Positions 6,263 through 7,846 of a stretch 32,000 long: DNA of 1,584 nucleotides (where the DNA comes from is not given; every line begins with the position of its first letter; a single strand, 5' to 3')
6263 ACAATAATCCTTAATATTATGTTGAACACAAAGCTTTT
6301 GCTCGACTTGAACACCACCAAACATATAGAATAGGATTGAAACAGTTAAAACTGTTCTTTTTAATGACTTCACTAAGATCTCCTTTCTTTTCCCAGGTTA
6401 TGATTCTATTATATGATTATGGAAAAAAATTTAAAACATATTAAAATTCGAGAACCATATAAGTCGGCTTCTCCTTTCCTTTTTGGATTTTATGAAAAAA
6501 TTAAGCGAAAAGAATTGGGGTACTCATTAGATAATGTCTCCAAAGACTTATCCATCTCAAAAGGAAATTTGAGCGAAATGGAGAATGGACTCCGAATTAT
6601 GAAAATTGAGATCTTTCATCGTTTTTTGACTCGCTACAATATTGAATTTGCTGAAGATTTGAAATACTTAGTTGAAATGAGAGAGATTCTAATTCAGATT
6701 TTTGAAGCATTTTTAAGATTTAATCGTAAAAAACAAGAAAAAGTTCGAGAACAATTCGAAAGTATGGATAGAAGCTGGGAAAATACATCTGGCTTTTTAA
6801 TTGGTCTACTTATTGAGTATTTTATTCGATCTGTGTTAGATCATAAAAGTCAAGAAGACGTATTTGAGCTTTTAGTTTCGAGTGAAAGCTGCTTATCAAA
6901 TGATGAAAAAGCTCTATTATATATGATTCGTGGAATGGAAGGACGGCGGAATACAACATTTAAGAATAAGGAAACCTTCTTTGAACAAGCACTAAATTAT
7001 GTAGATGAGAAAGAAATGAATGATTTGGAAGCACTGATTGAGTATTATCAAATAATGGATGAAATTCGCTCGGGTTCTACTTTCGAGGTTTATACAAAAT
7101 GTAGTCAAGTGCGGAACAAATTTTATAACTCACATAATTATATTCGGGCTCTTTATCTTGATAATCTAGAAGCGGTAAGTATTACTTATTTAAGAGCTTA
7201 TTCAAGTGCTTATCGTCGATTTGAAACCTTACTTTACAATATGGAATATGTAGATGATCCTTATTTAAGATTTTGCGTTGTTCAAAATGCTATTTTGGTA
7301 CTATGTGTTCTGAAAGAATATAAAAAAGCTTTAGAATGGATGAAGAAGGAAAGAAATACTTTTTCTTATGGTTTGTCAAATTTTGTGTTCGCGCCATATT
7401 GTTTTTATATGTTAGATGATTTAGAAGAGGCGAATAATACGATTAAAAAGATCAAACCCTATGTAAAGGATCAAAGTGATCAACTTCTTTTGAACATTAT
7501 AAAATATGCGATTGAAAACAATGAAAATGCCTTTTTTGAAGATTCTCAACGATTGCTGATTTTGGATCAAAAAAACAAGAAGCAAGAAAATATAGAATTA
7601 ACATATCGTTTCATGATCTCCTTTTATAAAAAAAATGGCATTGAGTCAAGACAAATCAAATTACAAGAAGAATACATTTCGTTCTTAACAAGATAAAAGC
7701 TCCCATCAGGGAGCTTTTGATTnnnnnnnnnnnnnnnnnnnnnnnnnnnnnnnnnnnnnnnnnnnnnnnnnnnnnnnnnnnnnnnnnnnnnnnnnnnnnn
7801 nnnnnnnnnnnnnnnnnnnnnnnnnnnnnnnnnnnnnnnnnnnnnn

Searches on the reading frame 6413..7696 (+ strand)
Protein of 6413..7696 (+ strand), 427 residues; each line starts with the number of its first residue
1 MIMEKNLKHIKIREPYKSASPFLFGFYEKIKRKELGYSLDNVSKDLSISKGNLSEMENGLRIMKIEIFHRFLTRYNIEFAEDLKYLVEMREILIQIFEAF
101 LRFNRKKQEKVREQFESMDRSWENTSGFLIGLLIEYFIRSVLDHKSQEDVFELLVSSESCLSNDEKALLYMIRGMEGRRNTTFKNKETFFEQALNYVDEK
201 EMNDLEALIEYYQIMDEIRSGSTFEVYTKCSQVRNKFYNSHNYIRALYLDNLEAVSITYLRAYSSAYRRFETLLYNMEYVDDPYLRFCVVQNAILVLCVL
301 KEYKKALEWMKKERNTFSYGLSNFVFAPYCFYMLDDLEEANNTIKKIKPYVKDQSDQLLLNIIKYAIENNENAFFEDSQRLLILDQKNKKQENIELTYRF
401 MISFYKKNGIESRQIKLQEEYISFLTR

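Call 4: search_protein_families(library=pfam, proteins=[window:6413-7696:+], max_evalue=1)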
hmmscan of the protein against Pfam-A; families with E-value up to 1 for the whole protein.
window:6413-7696:+ (427 aa): 6 families
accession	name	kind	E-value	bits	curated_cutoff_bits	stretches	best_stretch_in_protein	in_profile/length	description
PF01381.28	HTH_3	-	0.0011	19.3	23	1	29-80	2-53/55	Helix-turn-helix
PF12844.13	HTH_19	-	0.0012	19.1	30.2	1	32-83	8-58/64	Helix-turn-helix domain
PF13560.12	HTH_31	-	0.0055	17.4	27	1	32-76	10-55/64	Helix-turn-helix domain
PF13413.12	HTH_25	-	0.013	15.7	24.6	1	31-59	5-33/62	Helix-turn-helix domain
PF25696.1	Phage_Gp168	-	0.17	12.5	27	1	184-217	20-53/59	Bacteriophage beta-clamp binding protein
PF12895.13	ANAPC3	-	0.23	12.2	27.2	1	295-346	31-81/82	Anaphase-promoting complex, cyclosome, subunit 3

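Call 5: search_protein_families(library=ncbifam, proteins=[window:6413-7696:+], max_evalue=1)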
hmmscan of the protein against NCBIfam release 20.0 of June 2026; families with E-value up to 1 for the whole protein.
window:6413-7696:+ (427 aa): 0 families

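Call 7: find_homologous_proteins(query=window:6413-7696:+)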
Query window:6413-7696:+ (427 aa): 12 proteins with E <= 0.001 among 3787 candidates.
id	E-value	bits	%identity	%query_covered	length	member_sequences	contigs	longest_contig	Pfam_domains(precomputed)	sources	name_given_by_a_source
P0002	6.5e-274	926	100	100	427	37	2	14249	-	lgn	-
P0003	1.9e-172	592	65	98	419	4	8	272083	-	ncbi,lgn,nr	ncbi:hypothetical protein C815_01380 [Firmicutes bacterium M10-2]|nr:hypothetical protein C815_01380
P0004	1.6e-162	559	62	98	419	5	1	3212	-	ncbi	-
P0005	4.1e-162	558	61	98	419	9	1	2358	-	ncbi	-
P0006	6.6e-156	537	59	100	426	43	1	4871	-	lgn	-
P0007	3.2e-144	499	55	100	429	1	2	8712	-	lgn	-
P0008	8.1e-132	458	54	95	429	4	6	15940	-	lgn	-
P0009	1.6e-130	454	50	100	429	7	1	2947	-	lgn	-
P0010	1.3e-116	408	49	92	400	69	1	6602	-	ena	-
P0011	1.5e-94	335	41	99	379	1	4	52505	-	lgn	-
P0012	1.3e-92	329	40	99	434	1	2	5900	-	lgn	-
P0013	3.1e-89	318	41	92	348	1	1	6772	-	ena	-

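Call 9: find_encoding_contigs(protein=P0003, flank=4000, max_places=4)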
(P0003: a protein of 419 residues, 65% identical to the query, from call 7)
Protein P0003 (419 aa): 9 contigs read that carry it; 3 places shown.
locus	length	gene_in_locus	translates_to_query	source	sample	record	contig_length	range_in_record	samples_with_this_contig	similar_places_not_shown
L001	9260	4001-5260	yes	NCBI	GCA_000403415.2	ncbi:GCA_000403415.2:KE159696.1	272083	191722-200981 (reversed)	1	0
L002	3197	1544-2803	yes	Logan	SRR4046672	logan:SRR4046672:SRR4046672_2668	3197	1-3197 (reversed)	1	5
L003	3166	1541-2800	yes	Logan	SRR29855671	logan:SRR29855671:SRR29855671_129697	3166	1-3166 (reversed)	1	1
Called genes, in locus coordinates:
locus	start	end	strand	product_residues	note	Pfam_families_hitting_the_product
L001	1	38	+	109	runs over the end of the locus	PF01502:PRA-CH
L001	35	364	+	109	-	PF01503:PRA-PH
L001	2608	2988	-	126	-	-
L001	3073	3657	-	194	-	-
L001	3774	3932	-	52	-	-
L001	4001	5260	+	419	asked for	-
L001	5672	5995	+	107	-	PF13751:DDE_Tnp_1_6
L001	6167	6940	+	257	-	PF01177:Asp_Glu_race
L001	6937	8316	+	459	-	PF02127:Peptidase_M18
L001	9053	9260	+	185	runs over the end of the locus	PF10502:Peptidase_S26, PF00717:Peptidase_S24 (weak)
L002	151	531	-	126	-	-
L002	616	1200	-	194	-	-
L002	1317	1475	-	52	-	-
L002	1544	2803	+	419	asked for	-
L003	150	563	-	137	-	-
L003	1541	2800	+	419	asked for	-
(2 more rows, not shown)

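Call 10: find_encoding_contigs(protein=P0006, flank=4000, max_places=3)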
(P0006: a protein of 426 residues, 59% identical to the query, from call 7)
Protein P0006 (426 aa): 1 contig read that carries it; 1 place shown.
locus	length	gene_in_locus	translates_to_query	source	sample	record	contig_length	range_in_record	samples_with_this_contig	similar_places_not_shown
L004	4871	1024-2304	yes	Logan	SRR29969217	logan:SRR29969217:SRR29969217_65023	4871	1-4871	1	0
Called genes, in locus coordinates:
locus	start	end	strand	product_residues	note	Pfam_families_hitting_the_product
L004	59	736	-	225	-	-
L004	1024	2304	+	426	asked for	-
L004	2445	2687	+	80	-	-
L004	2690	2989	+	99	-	PF15781:ParE-like_toxin (weak), PF06769:YoeB_toxin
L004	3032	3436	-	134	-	-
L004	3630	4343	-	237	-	PF13529:Peptidase_C39_2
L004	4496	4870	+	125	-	?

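Call 11: find_encoding_contigs(protein=P0007, flank=4000, max_places=3)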
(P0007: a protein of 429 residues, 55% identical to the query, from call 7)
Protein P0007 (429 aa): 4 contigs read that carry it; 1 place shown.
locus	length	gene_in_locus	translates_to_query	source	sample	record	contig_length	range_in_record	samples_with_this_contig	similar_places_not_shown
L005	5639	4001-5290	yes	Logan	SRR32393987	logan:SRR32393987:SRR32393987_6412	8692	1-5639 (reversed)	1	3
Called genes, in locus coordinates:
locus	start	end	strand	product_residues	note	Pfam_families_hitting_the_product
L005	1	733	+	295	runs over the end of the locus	PF13580:SIS_2, PF22645:GKRP_SIS_N, PF01380:SIS, PF20741:GKRP-like_C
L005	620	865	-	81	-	-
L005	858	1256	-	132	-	-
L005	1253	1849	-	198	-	-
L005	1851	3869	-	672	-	PF01471:PG_binding_1 (weak), PF08924:Rv2525c_GlyHyd-like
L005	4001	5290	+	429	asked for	-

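Call 20: search_solved_structures(query=A1, max_evalue=10)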
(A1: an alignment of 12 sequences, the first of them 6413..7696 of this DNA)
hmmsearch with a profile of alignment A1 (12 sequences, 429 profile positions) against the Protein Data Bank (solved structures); distinct sequences matched with E-value up to 10: 9.
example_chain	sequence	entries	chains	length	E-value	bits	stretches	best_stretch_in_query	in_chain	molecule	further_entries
7d1x_A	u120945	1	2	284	0.019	17.2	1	113-196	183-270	Sulfotransferase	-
7eov_A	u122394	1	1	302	0.022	17.1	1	113-196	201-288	cytosolic sulfotransferase SULT2A8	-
3s8w_A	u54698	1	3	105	0.025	16.9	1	79-154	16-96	Interferon alpha/beta receptor 2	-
3se3_C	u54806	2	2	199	0.11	14.7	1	79-154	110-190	Interferon alpha/beta receptor 2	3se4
3s9d_B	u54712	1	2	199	0.11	14.7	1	79-154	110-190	Interferon alpha/beta receptor 2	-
8tac_A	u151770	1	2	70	0.12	14.6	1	26-71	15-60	DBP48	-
1n6u_A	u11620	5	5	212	0.13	14.5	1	79-154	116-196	Interferon-alpha/beta receptor beta chain | Soluble IFN alpha/beta receptor | Interferon alpha/beta receptor 2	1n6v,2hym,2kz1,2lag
8dtq_A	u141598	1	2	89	0.16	14.2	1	29-82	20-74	Helix-turn-helix domain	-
2dn6_A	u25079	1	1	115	0.36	13.1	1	120-188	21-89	KIAA0640 protein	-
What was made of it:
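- On Any described RRNPP subfamily (Rap, Rgg, NprR, PlcR, PrgX, AimR, ComR, TprA...): A profile search of all PDB sequences finds nothing better than E 0.019, to unrelated proteins (call 20).
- Closest known: NprR-NprX. Different: There is no detectable sequence similarity (calls 4, 5, 20). nprX lies downstream of nprR in the same orientation, whereas here the peptide gene is divergent with overlapping promoters.
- Tried and rejected: A profile search found no meaningful hit (call 20), so only the fold comparison was informative.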

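Call 21: find_related_loci(query=A1, collection=genome_contigs, flank=4000)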
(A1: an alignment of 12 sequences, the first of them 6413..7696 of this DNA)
Query A1 (427 aa) in genome_contigs; peptide patterns used: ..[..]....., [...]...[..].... (x = any residue, [..] = any of these).
82 stretches matched a pattern; 6 encode a relative of the query (tblastn E <= 1e-3); 6 distinct loci.
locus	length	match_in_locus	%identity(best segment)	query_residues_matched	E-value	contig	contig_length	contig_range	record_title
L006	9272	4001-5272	65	3-426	0e+0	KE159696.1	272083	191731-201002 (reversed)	Firmicutes bacterium M10-2 genomic scaffold acPFH-supercont1.3, whole genome shotgun sequence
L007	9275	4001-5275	59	3-427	2e-167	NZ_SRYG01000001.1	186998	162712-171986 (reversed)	Dubosiella muris strain NM09_H32 NODE_1_length_186998_cov_1313.246348, whole genome shotgun sequence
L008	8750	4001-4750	47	173-425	7e-73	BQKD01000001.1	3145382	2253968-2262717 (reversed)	Erysipelotrichaceae bacterium OPF54 DNA, sequence1, whole genome shotgun sequence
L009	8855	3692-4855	27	24-406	3e-37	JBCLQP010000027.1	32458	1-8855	Erysipelotrichaceae bacterium 51-3 voucher GPTB0111 scaffold27, whole genome shotgun sequence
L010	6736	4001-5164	28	24-406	1e-36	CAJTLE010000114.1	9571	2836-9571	MAG TPA_asm: uncultured Allobaculum sp. isolate MGBC100415 genome assembly, contig: MGBC100415.114, whole genome shotgun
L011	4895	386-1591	24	21-420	2e-21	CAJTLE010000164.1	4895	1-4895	MAG TPA_asm: uncultured Allobaculum sp. isolate MGBC100415 genome assembly, contig: MGBC100415.164, whole genome shotgun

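Call 27: predict_structure(alignment_id=A1)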
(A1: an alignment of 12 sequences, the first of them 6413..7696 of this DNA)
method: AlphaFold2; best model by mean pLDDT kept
length: 427 residues; sequences in the alignment: 12
mean_pLDDT: 88.6   pTM: 0.82
mean pLDDT of the five models: 88.6, 88.6, 86.6, 78.8, 63.4
residues with pLDDT >= 90: 294; 70-90: 109; 50-70: 8; < 50: 16
segments of 3 or more residues with pLDDT < 50: 1-16
pLDDT, mean of each block of 10 residues (from residue 1): 29 51 92 92 93 91 91 92 89 96 93 93 92 96 91 92 95 87 73 93 94 85 84 93 91 90 93 84 88 95 95 80 88 96 92 92 96 96 89 92 94 92 88
secondary structure, 60 per line:
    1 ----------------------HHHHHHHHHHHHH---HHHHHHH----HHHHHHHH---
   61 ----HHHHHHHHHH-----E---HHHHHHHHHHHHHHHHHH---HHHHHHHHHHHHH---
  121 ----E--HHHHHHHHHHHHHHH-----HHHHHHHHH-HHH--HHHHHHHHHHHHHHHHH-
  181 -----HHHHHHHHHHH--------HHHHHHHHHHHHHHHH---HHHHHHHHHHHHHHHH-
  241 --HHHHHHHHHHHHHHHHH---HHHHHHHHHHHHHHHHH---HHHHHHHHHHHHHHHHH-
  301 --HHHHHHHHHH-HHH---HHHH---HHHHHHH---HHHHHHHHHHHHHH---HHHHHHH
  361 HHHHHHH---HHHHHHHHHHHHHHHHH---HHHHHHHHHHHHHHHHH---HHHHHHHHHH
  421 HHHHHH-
elements in order: H23-35 H39-45 H50-57 H65-74 H84-101 H105-117 H128-142 H148-156 H163-179 H186-196 H205-220 H224-239 H243-259 H263-279 H283-299 H303-312 H320-323 H327-333 H337-350 H354-367 H371-387 H391-407 H411-426
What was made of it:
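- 6413..7696 (+): 427-aa regulator, N-terminal HTH plus about eight TPR-like helix pairs (RNPP-like fold). AlphaFold2 model: pLDDT 88.6, pTM 0.82 (call 27).
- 6479..6634 (+): Residues 23-74, helix-turn-helix DNA-binding domain. Model helices 23-35, 39-45, 50-57, 65-74 (call 27).
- On RRNPP / RNPP cytoplasmic peptide-sensing quorum-sensing systems: The AlphaFold2 model (pLDDT 88.6) has about 8 helix pairs after residue 105 (call 27). The model has a 4-helix bundle at residues 23-74 (call 27).
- The receptor has no signal peptide or membrane segment (call 27), so a 30-residue folded ligand would have to be imported.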

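Call 30: find_encoding_contigs(protein=P0008, flank=3500, max_places=3)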
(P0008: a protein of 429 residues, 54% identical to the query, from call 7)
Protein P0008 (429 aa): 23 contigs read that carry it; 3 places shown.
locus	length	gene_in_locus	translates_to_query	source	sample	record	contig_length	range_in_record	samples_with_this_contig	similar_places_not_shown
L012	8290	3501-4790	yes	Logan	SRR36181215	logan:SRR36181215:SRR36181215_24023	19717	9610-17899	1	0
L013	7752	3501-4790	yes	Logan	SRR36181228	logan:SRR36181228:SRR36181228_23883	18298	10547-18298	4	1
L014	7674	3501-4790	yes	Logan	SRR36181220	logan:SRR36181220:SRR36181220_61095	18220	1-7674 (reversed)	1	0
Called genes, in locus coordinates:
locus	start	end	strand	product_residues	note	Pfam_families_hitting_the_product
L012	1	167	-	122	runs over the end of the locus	-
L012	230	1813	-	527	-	PF00664:ABC_membrane, PF02463:SMC_N (faint), PF00005:ABC_tran, PF13304:AAA_21 (faint)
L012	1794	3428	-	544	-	PF00664:ABC_membrane, PF00005:ABC_tran, PF02463:SMC_N (faint)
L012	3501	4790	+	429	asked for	-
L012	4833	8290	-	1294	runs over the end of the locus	PF04997:RNA_pol_Rpb1_1, PF00623:RNA_pol_Rpb1_2, PF04983:RNA_pol_Rpb1_3, PF05000:RNA_pol_Rpb1_4, PF04998:RNA_pol_Rpb1_5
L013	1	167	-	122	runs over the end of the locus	-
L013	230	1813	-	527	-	PF00664:ABC_membrane, PF02463:SMC_N (faint), PF00005:ABC_tran, PF13304:AAA_21 (faint)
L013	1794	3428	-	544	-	PF00664:ABC_membrane, PF00005:ABC_tran, PF02463:SMC_N (faint)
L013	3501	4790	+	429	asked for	-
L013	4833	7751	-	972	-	?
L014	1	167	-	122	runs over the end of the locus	-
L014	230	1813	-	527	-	PF00664:ABC_membrane, PF02463:SMC_N (faint), PF00005:ABC_tran, PF13304:AAA_21 (faint)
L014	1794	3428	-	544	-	PF00664:ABC_membrane, PF00005:ABC_tran, PF02463:SMC_N (faint)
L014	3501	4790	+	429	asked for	-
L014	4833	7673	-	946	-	?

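Call 31: find_encoding_contigs(protein=P0011, flank=3500, max_places=3)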
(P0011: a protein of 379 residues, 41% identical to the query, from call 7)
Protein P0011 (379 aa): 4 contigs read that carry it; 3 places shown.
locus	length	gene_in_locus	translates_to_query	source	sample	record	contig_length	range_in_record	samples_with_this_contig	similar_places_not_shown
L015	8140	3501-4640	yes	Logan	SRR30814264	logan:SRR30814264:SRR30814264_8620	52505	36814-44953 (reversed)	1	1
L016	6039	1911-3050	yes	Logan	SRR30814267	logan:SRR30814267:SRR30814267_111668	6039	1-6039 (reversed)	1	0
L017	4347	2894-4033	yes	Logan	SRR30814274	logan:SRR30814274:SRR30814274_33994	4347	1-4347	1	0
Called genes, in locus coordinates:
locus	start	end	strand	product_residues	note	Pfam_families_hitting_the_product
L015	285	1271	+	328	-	PF13458:Peripla_BP_6, PF04392:ABC_sub_bind, PF13407:Peripla_BP_4 (faint)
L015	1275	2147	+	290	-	PF02653:BPD_transp_2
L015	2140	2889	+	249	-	PF00005:ABC_tran, PF02463:SMC_N, PF13304:AAA_21 (faint)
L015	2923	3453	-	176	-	PF11188:DUF2975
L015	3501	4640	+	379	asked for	-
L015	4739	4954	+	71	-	-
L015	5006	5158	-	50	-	-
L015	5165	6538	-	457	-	PF01554:MatE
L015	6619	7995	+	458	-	PF01554:MatE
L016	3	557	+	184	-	?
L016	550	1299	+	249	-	PF00005:ABC_tran, PF02463:SMC_N, PF13304:AAA_21 (faint)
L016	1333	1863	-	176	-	PF11188:DUF2975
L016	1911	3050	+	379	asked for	-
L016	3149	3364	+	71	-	-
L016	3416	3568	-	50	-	-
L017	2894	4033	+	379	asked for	-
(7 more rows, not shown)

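Call 32: find_encoding_contigs(protein=P0012, flank=3500, max_places=3)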
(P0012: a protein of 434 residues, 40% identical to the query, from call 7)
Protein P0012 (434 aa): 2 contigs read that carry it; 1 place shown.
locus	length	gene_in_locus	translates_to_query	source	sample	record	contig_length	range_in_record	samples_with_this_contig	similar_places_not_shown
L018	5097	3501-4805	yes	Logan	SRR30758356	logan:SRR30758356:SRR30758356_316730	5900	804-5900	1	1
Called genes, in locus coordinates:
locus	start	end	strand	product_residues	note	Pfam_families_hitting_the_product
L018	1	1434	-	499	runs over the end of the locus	PF02878:PGM_PMM_I, PF02879:PGM_PMM_II, PF02880:PGM_PMM_III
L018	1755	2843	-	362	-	PF19200:MupG_N, PF05913:MupG_C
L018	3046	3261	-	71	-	-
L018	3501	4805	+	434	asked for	-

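Call 34: fold_search(model_id=the predicted structure, library=pdb)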
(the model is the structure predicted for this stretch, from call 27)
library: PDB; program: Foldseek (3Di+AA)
matches with E <= 10: 1374; with E <= 0.001: 35
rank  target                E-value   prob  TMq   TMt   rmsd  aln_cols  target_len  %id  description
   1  8rsu_A                1.4e-05  1.00  0.57  0.66   6.4       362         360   15  Rap from bacteriophage Phi3T in presence of pheromone RRGHTA (released 2024-07-24)
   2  8rtc_B                1.5e-05  1.00  0.57  0.67   6.1       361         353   15  Rap from bacteriophage Phi3T in presence of pheromone RGHTS (released 2024-07-24)
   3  8rst_A                1.6e-05  1.00  0.59  0.68   5.9       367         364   16  Rap from bacteriophage Phi3T in presence of pheromone SRGHTS (released 2024-07-24)
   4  8rsv_A                2.0e-05  1.00  0.56  0.64   6.4       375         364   15  Rap from bacteriophage Phi3T in presence of pheromone RRGHTAS (released 2024-07-24)
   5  5dbk_A                2.1e-05  1.00  0.51  0.59   7.0       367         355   13  apo form of the quorum sensor NprR from B. thuringiensis (released 2016-07-13)
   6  3ulq_A                2.3e-05  1.00  0.53  0.60  11.2       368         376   15  Crystal Structure of the Anti-Activator RapF Complexed with the Response Regulator ComA DNA Binding Domain (released 2012-01-04)
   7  8rtc_A                2.6e-05  1.00  0.60  0.70   5.7       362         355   16  Rap from bacteriophage Phi3T in presence of pheromone RGHTS (released 2024-07-24)
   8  8rsv_B                2.7e-05  1.00  0.57  0.65   6.4       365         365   15  Rap from bacteriophage Phi3T in presence of pheromone RRGHTAS (released 2024-07-24)
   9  4i9c_A                5.0e-05  1.00  0.58  0.65   6.3       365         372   16  Crystal structure of aspartyl phosphate phosphatase F from B.subtilis in complex with its inhibitory peptide (released 2013-11-20)
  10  4i9e_A                6.2e-05  1.00  0.55  0.60  10.5       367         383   14  Crystal structure of Aspartyl phosphate phosphatase F from Bacillus subtilis (released 2013-11-20)
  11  4gpk_G                7.3e-05  1.00  0.51  0.61   7.6       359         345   14  Crystal structure of NprR in complex with its cognate peptide NprX (released 2013-07-03)
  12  4gyo_A                8.9e-05  1.00  0.52  0.60   7.0       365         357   17  Crystal Structure of Rap Protein Complexed with Competence and Sporulation Factor (released 2013-04-03)
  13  5dbk_B                1.1e-04  1.00  0.60  0.71   5.0       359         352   13  apo form of the quorum sensor NprR from B. thuringiensis (released 2016-07-13)
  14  4gpk_J                1.3e-04  1.00  0.49  0.58   7.7       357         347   13  Crystal structure of NprR in complex with its cognate peptide NprX (released 2013-07-03)
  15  4gpk_L                1.3e-04  1.00  0.53  0.63   6.9       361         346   14  Crystal structure of NprR in complex with its cognate peptide NprX (released 2013-07-03)
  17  4gpk_I                1.8e-04  1.00  0.52  0.62   7.1       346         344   14  Crystal structure of NprR in complex with its cognate peptide NprX (released 2013-07-03)
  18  4gpk_F                1.9e-04  1.00  0.47  0.56   8.0       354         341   14  Crystal structure of NprR in complex with its cognate peptide NprX (released 2013-07-03)
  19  4gpk_H                1.9e-04  1.00  0.53  0.63   6.9       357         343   14  Crystal structure of NprR in complex with its cognate peptide NprX (released 2013-07-03)
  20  6jg9_A                2.8e-04  1.00  0.47  0.50  15.7       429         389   13  Crystal structure of AimR in complex with arbitrium peptide (released 2019-07-03)
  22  6hp3_A                3.4e-04  1.00  0.50  0.54  16.2       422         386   12  ARBITRIUM PEPTIDE RECEPTOR FROM SPBETA PHAGE (released 2019-02-13)
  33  4gpk_C                7.5e-04  1.00  0.50  0.60   7.1       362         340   15  Crystal structure of NprR in complex with its cognate peptide NprX (released 2013-07-03)
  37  4gpk_K                1.2e-03  1.00  0.48  0.58   7.9       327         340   16  Crystal structure of NprR in complex with its cognate peptide NprX (released 2013-07-03)
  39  4gpk_B                1.4e-03  1.00  0.49  0.59   7.2       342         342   13  Crystal structure of NprR in complex with its cognate peptide NprX (released 2013-07-03)
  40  4gpk_E                1.4e-03  1.00  0.48  0.58   8.3       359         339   17  Crystal structure of NprR in complex with its cognate peptide NprX (released 2013-07-03)
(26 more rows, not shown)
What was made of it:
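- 6413..7696 (+): The top 28 Foldseek PDB hits are Rap, NprR, AimR and PlcR (E about 1e-5, TM 0.5-0.7; call 34).
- On RRNPP / RNPP cytoplasmic peptide-sensing quorum-sensing systems: The top 28 Foldseek PDB hits are Rap, NprR, AimR and PlcR (call 34).
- Closest known: NprR-NprX. Same: NprR structures (5dbk, 4gpk) are among the best fold matches (call 34).
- Closest known: PlcR-PapR pherotypes. Different: PlcR is shorter (285 aa, five TPRs) and is a weaker fold match (TM 0.25-0.40; call 34). papR lies downstream of plcR.
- Closest known: AimR-AimP. Same: These are among the best structural matches: Phi3T Rap 8rsu/8rst, RapF 3ulq/4i9c and AimR 6jg9/6hp3 (call 34).
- The regulator model has pLDDT 88.6 (call 27), and its best PDB matches are Rap, NprR, RapF, AimR and PlcR (call 34). 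Known RNPP grooves hold extended peptides of 5-10 residues (established knowledge of the Rap, NprR, PlcR and AimR complexes listed in call 34).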

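Call 60: find_encoding_contigs(protein=P0004, flank=3000, max_places=2)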
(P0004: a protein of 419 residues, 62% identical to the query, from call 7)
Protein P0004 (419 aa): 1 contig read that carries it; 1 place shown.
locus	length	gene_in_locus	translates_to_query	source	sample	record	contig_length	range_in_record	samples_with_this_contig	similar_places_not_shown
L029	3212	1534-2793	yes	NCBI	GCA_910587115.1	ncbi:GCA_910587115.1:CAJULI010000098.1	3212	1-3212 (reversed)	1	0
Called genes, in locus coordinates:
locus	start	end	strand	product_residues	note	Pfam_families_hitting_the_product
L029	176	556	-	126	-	-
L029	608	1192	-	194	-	-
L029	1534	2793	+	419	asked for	-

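Call 61: find_encoding_contigs(protein=P0005, flank=3000, max_places=2)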
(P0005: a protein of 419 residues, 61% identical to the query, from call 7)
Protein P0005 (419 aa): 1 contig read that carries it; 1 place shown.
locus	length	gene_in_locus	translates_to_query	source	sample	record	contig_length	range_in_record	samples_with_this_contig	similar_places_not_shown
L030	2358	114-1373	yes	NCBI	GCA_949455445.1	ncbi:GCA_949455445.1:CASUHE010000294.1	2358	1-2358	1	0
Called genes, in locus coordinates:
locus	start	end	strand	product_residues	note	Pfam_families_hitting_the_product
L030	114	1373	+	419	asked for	-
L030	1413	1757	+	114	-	-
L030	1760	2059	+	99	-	PF15781:ParE-like_toxin (weak), PF06769:YoeB_toxin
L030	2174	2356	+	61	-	?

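Call 105: search_dna_similar(query=window:6413-7696:+, collection=phages, mode=protein, max_rows=5, max_evalue=0.001)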
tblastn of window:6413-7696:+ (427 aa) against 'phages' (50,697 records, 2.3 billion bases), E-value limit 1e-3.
No match.
